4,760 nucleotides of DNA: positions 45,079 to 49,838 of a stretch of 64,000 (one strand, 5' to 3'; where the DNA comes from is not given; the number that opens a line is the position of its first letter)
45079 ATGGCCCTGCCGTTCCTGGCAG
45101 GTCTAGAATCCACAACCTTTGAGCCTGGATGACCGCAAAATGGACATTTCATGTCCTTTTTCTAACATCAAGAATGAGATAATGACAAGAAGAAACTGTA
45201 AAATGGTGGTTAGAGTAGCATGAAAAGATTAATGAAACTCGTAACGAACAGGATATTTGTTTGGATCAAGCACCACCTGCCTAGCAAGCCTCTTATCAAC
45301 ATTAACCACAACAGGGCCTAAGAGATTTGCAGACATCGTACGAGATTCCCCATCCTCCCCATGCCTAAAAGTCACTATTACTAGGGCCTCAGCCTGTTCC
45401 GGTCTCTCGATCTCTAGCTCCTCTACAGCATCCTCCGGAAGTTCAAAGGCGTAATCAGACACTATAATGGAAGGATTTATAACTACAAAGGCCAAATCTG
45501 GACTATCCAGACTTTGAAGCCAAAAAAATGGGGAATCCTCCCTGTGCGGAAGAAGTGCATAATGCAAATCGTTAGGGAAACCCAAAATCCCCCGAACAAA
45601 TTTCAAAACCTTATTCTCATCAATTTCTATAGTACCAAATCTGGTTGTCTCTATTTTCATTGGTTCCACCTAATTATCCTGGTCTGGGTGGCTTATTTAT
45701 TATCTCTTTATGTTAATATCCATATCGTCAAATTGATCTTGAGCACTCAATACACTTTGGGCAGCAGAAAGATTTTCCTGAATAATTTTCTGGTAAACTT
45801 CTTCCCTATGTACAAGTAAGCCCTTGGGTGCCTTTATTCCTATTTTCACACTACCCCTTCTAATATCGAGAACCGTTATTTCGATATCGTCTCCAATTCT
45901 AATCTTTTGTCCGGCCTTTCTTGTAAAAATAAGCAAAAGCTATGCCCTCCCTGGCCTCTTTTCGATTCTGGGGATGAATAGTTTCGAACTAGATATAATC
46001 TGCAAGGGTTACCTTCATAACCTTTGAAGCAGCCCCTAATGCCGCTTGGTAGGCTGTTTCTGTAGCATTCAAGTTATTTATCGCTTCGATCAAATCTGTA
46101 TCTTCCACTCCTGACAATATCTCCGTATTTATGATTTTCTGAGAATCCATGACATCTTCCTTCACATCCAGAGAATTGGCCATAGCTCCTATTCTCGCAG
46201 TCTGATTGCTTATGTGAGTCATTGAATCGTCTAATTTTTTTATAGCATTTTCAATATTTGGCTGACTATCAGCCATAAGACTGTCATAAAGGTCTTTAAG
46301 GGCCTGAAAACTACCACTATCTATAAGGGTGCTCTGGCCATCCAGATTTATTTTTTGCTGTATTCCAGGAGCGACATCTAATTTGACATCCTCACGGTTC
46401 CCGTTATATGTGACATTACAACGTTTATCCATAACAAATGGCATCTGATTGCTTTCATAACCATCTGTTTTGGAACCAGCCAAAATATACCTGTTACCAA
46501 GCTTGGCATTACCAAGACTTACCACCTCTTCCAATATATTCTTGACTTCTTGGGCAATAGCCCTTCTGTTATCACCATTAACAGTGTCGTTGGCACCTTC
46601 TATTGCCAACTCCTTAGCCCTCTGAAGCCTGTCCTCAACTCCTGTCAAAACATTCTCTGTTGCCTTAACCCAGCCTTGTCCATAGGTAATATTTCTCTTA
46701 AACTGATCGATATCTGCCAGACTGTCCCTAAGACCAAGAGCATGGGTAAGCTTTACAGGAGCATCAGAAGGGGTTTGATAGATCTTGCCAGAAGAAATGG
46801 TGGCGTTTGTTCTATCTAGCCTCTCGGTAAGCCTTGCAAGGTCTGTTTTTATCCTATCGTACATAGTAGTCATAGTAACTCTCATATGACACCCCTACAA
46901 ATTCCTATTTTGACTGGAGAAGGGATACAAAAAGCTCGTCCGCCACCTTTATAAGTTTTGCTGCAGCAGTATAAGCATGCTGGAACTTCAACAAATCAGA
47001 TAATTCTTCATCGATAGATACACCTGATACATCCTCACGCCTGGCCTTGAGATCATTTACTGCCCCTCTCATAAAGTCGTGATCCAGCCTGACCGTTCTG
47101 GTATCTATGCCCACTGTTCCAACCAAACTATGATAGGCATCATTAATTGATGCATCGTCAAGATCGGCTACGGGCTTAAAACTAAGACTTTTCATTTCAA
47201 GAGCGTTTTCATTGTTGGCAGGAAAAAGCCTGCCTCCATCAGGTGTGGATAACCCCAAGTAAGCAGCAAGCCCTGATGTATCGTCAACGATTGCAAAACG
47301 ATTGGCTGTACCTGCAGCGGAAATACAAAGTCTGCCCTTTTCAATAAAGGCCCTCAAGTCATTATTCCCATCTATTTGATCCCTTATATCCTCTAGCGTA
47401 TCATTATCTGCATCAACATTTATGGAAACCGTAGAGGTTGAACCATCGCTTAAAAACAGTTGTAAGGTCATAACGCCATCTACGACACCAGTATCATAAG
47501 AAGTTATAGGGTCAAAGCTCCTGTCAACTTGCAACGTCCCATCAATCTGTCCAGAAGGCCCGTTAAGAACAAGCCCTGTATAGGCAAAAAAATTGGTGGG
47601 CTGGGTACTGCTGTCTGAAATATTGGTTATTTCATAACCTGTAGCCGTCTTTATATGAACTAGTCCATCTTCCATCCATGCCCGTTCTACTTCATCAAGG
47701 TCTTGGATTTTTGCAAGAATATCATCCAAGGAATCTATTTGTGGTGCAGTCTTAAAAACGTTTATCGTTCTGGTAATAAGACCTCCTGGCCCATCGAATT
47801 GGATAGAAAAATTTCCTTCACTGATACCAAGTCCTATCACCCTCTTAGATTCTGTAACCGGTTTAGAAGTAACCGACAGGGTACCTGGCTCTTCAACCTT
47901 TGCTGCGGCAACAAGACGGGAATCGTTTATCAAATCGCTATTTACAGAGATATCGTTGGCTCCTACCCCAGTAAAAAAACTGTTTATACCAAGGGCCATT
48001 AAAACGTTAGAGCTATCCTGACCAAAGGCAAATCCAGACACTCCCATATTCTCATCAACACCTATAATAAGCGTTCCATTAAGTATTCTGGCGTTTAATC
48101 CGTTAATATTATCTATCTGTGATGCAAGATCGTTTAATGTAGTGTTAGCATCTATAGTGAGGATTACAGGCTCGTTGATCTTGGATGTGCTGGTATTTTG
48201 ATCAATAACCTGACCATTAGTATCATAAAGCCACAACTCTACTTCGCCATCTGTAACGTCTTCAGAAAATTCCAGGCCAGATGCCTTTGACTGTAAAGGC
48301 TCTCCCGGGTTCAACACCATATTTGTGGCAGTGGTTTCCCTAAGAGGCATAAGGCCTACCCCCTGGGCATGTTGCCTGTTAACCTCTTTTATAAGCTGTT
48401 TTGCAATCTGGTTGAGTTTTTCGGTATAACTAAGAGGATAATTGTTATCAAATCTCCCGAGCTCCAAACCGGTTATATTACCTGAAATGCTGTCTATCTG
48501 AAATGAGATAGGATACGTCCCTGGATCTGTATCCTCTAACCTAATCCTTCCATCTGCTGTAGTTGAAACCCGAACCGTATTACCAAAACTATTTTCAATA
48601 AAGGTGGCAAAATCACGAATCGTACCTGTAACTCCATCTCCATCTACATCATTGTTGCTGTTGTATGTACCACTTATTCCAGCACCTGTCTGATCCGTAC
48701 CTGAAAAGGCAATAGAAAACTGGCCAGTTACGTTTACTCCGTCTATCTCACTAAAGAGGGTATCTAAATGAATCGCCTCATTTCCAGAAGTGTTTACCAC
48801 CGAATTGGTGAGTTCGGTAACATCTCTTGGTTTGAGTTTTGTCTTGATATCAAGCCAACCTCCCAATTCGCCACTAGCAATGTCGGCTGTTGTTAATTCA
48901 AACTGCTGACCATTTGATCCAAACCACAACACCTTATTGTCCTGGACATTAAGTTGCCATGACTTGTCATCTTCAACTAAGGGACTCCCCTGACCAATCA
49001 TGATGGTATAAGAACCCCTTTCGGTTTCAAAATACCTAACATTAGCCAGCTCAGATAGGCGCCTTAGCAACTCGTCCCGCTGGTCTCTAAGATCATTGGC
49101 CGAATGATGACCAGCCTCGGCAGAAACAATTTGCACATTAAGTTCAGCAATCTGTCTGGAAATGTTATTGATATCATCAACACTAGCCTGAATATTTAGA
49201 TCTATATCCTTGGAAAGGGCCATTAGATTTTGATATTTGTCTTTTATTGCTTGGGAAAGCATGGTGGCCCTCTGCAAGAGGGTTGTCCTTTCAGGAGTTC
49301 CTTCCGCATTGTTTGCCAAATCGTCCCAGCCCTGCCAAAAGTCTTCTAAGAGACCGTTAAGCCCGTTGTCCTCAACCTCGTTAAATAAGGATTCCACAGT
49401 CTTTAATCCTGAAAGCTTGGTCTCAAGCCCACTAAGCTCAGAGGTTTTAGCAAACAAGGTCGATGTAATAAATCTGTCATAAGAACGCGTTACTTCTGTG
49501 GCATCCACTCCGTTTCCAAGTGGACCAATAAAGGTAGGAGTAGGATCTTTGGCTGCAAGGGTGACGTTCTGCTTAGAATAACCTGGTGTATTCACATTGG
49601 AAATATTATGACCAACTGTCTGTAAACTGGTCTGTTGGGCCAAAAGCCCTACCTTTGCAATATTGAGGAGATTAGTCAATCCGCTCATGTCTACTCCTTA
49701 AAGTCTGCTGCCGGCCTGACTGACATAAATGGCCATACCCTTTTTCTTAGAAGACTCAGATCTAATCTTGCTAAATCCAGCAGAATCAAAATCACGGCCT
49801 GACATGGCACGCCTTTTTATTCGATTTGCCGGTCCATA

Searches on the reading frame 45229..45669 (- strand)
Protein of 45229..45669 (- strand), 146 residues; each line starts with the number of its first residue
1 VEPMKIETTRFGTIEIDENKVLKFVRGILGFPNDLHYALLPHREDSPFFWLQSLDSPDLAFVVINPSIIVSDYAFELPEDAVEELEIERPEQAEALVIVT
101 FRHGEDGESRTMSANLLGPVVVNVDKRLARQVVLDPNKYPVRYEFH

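Call 49: search_protein_families(library=ncbifam, proteins=[window:45229-45669:-], max_evalue=1e-25)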
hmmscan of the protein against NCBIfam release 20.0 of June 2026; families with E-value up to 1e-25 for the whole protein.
window:45229-45669:- (146 aa): 6 families
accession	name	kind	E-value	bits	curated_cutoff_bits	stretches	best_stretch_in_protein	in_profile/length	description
NF009793.2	PRK13285.1-1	equivalog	1.8e-37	127.9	130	1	12-145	1-131/132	flagellar assembly protein FliW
NF009801.0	PRK13285.2-4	equivalog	1.9e-37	128.1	223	1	4-145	1-137/152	flagellar assembly protein FliW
NF009798.0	PRK13285.2-1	equivalog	3.5e-37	127.7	208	1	6-143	3-137/159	flagellar assembly protein FliW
NF009799.0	PRK13285.2-2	equivalog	6e-32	110.4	165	1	8-142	5-134/150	flagellar assembly protein FliW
NF009792.0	PRK13284.1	equivalog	5.6e-29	100.9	171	1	4-138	1-137/146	flagellar assembly protein FliW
NF009800.0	PRK13285.2-3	equivalog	1.4e-28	99.6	226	1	4-141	1-133/149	flagellar assembly protein FliW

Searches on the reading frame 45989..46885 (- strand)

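Call 49: search_protein_families(library=ncbifam, proteins=[window:45989-46885:-], max_evalue=1e-25)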
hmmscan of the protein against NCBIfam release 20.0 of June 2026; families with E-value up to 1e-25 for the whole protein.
window:45989-46885:- (298 aa): 5 families
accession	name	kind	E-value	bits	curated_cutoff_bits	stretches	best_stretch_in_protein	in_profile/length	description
TIGR02550.1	flagell_flgL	equivalog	8.1e-68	229.5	127.2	1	2-188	1-183/387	flagellar hook-associated protein FlgL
NF005187.0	PRK06663.1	equivalog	9e-45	153.2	337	1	1-170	2-181/419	flagellar hook-associated protein 3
NF005980.0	PRK08073.1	equivalog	4.2e-44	150.9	291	1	1-298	1-287/287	flagellar hook-associated protein 3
NF009361.0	PRK12717.1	equivalog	2.4e-34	118.8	407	1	1-186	1-182/524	flagellar hook-associated protein 3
NF006265.0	PRK08412.1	equivalog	1.2e-29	103.1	749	0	1-186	1-177/827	flagellar hook-associated protein FlgL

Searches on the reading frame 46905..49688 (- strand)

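Call 49: search_protein_families(library=ncbifam, proteins=[window:46905-49688:-], max_evalue=1e-25)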
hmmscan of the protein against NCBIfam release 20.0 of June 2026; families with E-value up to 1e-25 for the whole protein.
window:46905-49688:- (927 aa): 1 family
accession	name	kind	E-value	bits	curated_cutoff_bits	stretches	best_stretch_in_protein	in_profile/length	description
TIGR02492.1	flgK_ends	equivalog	2.4e-99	333.6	170.75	1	6-285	1-289/437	flagellar hook-associated protein FlgK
